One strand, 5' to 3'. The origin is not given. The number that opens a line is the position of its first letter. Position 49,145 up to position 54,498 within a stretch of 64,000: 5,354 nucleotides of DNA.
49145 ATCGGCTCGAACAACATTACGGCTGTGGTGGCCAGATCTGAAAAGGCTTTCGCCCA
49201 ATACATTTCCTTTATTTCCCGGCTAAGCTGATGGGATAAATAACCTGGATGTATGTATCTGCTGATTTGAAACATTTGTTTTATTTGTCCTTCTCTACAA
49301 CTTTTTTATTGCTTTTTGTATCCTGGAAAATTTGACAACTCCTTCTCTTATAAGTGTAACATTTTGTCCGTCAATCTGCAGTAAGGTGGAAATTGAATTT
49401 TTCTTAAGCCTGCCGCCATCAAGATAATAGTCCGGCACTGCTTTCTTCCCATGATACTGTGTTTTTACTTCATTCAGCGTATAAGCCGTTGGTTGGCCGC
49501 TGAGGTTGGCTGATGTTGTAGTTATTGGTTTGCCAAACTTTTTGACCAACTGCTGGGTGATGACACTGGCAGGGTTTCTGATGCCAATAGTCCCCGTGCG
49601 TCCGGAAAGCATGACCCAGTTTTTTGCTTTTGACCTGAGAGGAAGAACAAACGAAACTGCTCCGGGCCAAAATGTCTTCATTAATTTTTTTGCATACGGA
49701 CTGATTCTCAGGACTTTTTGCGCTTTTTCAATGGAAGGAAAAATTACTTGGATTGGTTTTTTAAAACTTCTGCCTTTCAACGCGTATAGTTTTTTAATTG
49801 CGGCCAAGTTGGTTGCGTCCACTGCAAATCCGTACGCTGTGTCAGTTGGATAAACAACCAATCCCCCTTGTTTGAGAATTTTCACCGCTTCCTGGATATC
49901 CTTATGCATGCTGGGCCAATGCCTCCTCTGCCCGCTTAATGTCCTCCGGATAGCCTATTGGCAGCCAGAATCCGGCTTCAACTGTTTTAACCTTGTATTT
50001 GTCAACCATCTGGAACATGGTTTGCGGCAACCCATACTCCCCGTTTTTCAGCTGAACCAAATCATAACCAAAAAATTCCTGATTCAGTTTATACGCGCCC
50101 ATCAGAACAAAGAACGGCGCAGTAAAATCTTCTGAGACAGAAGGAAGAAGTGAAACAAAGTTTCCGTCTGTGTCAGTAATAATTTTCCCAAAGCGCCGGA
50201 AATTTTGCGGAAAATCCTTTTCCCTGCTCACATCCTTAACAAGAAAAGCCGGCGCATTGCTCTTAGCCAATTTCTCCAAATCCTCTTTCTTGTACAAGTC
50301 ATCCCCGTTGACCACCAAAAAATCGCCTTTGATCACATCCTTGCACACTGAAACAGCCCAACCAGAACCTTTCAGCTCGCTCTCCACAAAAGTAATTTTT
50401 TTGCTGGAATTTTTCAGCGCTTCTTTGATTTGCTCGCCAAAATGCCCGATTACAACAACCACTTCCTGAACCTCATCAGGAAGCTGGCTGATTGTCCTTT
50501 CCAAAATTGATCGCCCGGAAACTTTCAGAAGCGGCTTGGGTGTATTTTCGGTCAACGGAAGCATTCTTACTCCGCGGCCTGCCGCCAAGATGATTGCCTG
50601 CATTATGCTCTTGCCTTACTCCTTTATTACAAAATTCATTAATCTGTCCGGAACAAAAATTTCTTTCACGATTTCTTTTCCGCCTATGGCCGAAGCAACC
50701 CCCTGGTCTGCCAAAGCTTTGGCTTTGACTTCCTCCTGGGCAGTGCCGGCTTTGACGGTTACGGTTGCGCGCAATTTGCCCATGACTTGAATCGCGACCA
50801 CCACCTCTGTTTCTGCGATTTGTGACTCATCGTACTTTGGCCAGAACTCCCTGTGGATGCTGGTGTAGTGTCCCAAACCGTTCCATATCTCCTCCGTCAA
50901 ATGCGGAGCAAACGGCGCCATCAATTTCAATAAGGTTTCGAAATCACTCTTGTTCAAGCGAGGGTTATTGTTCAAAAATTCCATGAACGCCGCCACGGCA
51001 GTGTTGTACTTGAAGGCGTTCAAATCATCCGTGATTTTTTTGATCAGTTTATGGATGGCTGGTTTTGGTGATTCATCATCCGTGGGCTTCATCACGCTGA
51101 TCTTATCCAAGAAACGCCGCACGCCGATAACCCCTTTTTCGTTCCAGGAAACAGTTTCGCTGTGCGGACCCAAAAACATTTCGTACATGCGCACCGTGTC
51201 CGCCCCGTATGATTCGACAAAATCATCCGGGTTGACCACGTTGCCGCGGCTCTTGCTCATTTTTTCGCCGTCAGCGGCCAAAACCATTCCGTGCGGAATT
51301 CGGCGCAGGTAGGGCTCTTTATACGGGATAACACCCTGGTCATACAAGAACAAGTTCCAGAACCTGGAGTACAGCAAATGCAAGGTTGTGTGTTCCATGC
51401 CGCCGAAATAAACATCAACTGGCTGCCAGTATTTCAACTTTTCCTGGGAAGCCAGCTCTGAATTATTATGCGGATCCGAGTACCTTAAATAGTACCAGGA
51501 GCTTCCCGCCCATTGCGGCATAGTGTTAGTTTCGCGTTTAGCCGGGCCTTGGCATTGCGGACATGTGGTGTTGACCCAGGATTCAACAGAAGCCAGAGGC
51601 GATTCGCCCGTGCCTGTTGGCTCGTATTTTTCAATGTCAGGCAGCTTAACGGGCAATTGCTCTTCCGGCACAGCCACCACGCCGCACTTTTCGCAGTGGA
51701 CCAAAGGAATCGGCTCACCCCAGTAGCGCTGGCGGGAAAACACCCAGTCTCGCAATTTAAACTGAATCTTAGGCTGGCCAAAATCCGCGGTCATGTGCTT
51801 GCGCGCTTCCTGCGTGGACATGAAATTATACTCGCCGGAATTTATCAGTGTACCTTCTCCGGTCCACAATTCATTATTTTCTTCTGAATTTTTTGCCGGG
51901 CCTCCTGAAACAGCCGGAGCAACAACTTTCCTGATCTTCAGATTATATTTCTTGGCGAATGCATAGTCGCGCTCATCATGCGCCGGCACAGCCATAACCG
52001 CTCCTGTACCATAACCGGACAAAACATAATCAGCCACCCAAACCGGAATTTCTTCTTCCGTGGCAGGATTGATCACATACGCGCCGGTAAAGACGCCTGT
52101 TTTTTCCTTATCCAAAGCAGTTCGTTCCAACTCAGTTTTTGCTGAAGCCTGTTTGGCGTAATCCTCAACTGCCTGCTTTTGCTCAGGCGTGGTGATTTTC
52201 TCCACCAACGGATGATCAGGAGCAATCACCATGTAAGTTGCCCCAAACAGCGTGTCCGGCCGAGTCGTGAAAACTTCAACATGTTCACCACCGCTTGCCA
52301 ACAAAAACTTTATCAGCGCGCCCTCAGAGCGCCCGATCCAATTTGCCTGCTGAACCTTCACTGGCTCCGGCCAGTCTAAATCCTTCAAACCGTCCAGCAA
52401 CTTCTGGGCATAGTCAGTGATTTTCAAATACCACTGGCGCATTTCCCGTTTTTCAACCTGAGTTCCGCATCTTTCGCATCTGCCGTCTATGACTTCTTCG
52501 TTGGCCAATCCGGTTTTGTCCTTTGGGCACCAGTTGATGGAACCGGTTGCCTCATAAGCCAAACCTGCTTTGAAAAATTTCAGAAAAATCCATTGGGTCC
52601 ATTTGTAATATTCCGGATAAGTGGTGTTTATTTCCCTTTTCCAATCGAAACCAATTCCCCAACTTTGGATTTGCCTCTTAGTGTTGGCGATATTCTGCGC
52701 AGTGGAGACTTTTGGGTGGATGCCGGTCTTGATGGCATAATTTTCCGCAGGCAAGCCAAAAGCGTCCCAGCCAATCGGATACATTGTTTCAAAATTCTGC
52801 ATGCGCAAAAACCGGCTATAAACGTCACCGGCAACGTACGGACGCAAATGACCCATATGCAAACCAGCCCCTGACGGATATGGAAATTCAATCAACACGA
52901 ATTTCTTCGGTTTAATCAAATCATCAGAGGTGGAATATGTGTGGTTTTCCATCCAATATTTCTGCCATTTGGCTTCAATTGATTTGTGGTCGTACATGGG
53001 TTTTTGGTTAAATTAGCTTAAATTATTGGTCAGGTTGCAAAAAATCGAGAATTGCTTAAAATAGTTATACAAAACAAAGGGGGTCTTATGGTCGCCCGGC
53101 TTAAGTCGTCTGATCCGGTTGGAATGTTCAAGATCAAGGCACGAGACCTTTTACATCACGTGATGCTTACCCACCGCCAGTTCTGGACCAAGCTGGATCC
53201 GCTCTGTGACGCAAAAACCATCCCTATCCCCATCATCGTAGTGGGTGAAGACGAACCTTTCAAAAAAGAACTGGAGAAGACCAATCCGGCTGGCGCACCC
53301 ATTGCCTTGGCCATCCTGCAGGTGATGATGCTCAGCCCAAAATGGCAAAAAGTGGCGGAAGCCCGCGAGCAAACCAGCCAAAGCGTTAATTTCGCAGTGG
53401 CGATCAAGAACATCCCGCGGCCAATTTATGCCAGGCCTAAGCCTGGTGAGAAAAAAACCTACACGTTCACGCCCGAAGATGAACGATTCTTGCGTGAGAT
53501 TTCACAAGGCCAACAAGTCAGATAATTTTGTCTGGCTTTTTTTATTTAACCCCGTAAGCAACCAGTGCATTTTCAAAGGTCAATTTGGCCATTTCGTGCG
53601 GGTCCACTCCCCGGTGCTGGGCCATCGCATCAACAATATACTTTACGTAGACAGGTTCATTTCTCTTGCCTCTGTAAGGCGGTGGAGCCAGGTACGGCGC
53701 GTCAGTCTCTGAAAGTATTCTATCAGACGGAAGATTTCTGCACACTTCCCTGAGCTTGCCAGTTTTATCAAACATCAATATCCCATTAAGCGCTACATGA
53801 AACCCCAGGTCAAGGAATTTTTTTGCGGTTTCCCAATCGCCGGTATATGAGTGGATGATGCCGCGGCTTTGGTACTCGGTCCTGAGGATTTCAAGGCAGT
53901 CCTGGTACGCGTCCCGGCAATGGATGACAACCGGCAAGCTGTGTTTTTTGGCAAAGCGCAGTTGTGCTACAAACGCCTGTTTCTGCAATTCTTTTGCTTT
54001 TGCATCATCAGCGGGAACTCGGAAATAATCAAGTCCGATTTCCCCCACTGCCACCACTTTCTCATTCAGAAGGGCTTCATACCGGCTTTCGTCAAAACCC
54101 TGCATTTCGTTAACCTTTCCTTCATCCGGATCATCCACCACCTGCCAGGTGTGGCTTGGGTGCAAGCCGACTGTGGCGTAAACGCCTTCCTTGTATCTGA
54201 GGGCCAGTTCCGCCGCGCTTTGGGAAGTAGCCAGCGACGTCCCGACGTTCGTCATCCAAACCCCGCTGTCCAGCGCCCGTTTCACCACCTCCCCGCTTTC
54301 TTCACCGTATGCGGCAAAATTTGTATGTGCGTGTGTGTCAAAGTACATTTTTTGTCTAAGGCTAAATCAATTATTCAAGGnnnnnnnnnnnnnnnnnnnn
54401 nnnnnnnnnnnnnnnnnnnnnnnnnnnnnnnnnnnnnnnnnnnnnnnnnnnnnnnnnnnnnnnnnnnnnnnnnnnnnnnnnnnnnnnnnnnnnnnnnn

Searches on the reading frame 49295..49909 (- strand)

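Call 56: search_protein_families(library=pfam, proteins=[window:49295-49909:-], max_evalue=0.00001)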
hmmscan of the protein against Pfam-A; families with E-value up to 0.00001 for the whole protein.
window:49295-49909:- (204 aa): 1 family
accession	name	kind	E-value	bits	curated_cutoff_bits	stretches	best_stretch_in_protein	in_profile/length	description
PF01300.24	Sua5_yciO_yrdC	-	1.2e-48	165.4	25.1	1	10-190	1-178/178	Telomere recombination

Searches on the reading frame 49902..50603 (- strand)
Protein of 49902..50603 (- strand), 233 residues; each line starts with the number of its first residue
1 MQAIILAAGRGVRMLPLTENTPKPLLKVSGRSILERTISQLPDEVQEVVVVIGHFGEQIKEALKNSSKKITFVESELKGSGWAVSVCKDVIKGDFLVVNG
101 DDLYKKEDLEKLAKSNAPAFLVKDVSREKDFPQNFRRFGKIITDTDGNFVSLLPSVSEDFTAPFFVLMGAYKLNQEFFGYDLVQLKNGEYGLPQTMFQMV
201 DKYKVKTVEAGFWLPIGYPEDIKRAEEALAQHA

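Call 56: search_protein_families(library=pfam, proteins=[window:49902-50603:-], max_evalue=0.00001)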
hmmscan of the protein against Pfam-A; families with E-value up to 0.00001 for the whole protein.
window:49902-50603:- (233 aa): 3 families
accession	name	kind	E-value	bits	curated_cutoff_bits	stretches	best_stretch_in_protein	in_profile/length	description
PF00483.29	NTP_transferase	-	8.5e-18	65.3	21.2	1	3-231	2-244/245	Nucleotidyl transferase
PF12804.13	NTP_transf_3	-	1.1e-11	45.7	27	1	3-90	1-80/160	MobA-like NTP transferase domain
PF01128.25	IspD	-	1.2e-06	28.9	27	1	1-74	1-72/221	2-C-methyl-D-erythritol 4-phosphate cytidylyltransferase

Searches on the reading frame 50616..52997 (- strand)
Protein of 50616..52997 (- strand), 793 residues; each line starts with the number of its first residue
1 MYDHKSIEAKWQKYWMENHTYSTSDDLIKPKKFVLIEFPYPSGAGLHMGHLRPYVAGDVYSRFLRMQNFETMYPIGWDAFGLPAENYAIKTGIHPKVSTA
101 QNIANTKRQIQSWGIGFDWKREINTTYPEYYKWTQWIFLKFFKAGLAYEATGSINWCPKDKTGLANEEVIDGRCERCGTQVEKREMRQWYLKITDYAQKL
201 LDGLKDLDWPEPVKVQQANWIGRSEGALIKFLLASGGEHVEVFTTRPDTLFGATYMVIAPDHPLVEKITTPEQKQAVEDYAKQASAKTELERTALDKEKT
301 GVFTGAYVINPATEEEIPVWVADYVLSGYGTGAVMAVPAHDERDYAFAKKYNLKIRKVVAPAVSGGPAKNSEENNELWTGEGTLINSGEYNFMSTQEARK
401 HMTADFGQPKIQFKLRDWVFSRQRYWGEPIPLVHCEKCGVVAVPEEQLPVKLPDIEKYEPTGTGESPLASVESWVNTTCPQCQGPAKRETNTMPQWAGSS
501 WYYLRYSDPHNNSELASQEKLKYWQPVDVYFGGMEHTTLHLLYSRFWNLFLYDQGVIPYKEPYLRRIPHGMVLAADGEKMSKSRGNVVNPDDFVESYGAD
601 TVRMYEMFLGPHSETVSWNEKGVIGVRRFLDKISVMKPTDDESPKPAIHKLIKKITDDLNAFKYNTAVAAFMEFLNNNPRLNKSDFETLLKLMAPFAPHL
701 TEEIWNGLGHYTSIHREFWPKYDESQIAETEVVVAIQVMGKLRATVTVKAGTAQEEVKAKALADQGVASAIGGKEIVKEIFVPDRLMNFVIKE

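Call 56: search_protein_families(library=pfam, proteins=[window:50616-52997:-], max_evalue=0.00001)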
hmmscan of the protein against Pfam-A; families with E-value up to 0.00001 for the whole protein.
window:50616-52997:- (793 aa): 5 families
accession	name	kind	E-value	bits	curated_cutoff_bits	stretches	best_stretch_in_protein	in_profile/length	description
PF13603.12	tRNA-synt_1_2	-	8.6e-70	234.4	25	1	219-404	2-182/185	Leucyl-tRNA synthetase, editing domain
PF00133.28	tRNA-synt_1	-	2.9e-44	151.9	22.7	2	415-611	228-406/414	tRNA synthetases class I (I, L, M and V)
PF09334.17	tRNA-synt_1g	-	2e-30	106.3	20.1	2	37-180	6-145/391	tRNA synthetases class I (M)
PF08264.19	Anticodon_1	-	1.9e-21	76.9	25.1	1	648-753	8-143/148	Anticodon-binding domain of tRNA ligase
PF01406.26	tRNA-synt_1e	-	7e-07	29.3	27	0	563-605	237-279/301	tRNA synthetases class I (C) catalytic domain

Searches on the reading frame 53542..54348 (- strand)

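Call 56: search_protein_families(library=pfam, proteins=[window:53542-54348:-], max_evalue=0.00001)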
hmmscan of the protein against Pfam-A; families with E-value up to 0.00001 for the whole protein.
window:53542-54348:- (268 aa): 1 family
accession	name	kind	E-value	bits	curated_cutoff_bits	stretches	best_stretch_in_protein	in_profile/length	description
PF01026.27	TatD_DNase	-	2.1e-76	257.1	27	1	3-265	1-252/253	TatD related DNase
